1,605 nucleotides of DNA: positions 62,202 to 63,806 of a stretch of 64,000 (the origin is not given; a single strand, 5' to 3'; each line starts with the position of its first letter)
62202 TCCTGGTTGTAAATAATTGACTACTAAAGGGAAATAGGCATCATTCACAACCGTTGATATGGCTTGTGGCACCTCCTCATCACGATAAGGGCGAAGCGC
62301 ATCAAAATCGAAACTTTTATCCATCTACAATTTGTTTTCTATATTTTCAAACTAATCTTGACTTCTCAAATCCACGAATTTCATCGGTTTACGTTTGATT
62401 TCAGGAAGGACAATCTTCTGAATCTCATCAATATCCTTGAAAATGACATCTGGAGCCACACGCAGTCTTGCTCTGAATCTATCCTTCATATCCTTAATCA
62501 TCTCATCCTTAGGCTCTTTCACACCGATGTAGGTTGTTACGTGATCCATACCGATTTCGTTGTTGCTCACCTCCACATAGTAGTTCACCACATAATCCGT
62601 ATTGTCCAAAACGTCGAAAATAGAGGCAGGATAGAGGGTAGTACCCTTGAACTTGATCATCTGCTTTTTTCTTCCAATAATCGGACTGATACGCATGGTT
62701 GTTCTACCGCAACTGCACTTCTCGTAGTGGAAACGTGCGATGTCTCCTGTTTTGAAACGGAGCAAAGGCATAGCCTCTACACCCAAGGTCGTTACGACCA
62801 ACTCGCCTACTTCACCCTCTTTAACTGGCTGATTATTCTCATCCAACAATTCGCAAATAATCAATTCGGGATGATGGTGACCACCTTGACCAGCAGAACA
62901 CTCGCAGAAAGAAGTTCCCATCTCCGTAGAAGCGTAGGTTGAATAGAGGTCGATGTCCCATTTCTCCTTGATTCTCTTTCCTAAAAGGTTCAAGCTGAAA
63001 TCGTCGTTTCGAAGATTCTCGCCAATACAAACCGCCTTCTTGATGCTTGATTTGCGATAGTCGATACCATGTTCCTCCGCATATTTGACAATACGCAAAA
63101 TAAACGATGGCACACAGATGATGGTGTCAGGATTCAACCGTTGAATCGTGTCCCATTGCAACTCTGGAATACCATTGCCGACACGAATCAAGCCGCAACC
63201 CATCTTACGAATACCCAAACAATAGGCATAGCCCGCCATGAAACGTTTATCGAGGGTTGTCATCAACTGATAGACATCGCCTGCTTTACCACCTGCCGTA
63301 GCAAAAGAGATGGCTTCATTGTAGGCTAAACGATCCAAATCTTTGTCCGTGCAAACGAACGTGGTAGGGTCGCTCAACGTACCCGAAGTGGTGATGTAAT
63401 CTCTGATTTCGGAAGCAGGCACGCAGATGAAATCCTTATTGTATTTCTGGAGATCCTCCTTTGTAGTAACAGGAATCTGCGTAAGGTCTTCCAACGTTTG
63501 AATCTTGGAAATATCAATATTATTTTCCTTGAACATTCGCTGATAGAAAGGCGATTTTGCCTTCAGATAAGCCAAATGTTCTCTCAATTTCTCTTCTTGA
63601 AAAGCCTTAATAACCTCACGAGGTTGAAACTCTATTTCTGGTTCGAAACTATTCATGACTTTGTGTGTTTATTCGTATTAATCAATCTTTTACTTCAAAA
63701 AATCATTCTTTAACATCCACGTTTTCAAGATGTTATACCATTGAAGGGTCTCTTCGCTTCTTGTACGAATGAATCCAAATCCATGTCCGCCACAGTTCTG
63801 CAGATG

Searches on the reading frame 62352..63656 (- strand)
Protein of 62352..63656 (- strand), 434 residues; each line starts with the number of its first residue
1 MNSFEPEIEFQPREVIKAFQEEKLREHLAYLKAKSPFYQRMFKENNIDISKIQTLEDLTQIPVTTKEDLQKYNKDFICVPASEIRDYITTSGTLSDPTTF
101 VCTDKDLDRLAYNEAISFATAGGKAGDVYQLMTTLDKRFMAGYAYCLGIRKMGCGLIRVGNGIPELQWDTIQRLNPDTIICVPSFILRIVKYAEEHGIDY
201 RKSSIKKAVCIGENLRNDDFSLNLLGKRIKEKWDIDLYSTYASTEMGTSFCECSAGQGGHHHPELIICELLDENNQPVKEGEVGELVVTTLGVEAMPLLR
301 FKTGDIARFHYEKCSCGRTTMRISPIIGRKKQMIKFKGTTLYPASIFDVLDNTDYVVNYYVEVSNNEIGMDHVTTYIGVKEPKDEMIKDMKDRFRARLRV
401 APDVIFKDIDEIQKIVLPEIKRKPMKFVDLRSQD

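Call 31: search_protein_families(library=pfam, proteins=[window:62352-63656:-], max_evalue=0.01)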
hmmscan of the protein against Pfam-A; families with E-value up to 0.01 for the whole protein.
window:62352-63656:- (434 aa): 3 families
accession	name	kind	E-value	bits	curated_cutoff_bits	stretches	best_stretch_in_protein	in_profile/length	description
PF00501.34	AMP-binding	-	1.3e-11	44.4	29.9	1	83-290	163-376/384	AMP-binding enzyme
PF04443.18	LuxE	-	0.00052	19.4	24.9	0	237-333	280-377/391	Acyl-protein synthetase, LuxE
PF14535.12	AMP-binding_C_2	-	0.0017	19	25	1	338-431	1-96/96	AMP-binding enzyme C-terminal domain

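Call 32: search_protein_families(library=ncbifam, proteins=[window:62352-63656:-], max_evalue=0.001)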
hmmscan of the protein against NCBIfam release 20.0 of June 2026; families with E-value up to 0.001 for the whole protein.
window:62352-63656:- (434 aa): 16 families
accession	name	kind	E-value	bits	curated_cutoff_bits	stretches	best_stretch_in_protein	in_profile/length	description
NF053551.1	FlxY_rubin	equivalog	2.4e-213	708.5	520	1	8-431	1-424/424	flexirubin biosynthesis putative acyl-CoA ligase FlxY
NF041878.1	paak_haloarch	equivalog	8.5e-65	219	700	1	7-404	4-403/427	phenylacetate--CoA ligase PaaK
NF045666.1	DVU1553_fam_AMP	equivalog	2e-55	188.2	300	1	12-329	19-330/331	DVU_1553 family AMP-dependent CoA ligase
TIGR02155.1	PA_CoA_ligase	equivalog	1.4e-51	175.3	646.3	1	12-385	4-372/422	phenylacetate--CoA ligase PaaK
TIGR03335.1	F390_ftsA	equivalog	9.8e-41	139.9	458.7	1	4-325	2-325/445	coenzyme F390 synthetase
NF041217.1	BagE_FevW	exception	3e-17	62.7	800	1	227-331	210-312/424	bagremycin/ferroverdin synthetase BagE/FevW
TIGR02304.1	aden_form_hyp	equivalog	1.2e-11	44.3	251.9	1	170-339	182-335/430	F390 synthetase-related protein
NF009071.0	PRK12406.1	subfamily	1.3e-08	33.8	701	1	83-369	154-442/510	acyl-CoA synthetase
NF041596.1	fum_diaprop_lig_DdaG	equivalog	8.2e-06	25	700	1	32-397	11-355/390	fumarate--(S)-2,3-diaminopropanoate ligase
NF004837.0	PRK06187.1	subfamily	3.5e-05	22.2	476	0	87-251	175-328/531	long-chain-fatty-acid--CoA ligase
NF005307.0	PRK06839.1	equivalog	9.3e-05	21.2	748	1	268-397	328-460/496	o-succinylbenzoate--CoA ligase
TIGR01733.1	AA-adenyl-dom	subfamily_domain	0.00018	20.4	317.4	1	167-293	203-329/409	amino acid adenylation domain-containing protein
NF047394.1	AcylCoAsynMbcS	equivalog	0.00038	19.2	850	0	155-431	241-517/525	acyl-CoA synthetase MbcS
NF009921.1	PRK13382.1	exception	0.00041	19.2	850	1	143-398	246-500/529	acyl-CoA ligase FadD12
TIGR02262.1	benz_CoA_lig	subfamily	0.00047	19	375.25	1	163-295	240-368/508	benzoate-CoA ligase family protein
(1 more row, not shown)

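Call 57: list_cluster_members(proteins=[P0002, P0123, window:62352-63656:-])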
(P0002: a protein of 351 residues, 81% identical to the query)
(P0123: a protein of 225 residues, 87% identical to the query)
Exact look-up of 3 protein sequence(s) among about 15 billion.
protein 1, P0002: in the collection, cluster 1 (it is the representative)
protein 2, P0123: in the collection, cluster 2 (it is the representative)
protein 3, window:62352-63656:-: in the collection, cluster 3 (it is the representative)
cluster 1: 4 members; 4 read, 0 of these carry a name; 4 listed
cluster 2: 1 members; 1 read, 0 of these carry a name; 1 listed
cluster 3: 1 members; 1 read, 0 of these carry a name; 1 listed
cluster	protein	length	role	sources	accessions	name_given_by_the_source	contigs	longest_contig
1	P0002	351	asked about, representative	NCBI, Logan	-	-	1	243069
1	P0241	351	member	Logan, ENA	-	-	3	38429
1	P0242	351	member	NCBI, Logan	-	-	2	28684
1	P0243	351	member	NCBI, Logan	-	-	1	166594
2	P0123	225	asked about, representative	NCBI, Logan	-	-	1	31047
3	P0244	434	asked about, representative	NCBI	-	-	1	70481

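Call 58: find_encoding_contigs(protein=window:62352-63656:-, flank=10000, max_places=3)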
Protein window:62352-63656:- (434 aa): no gene with exactly this product is on record in the collection.
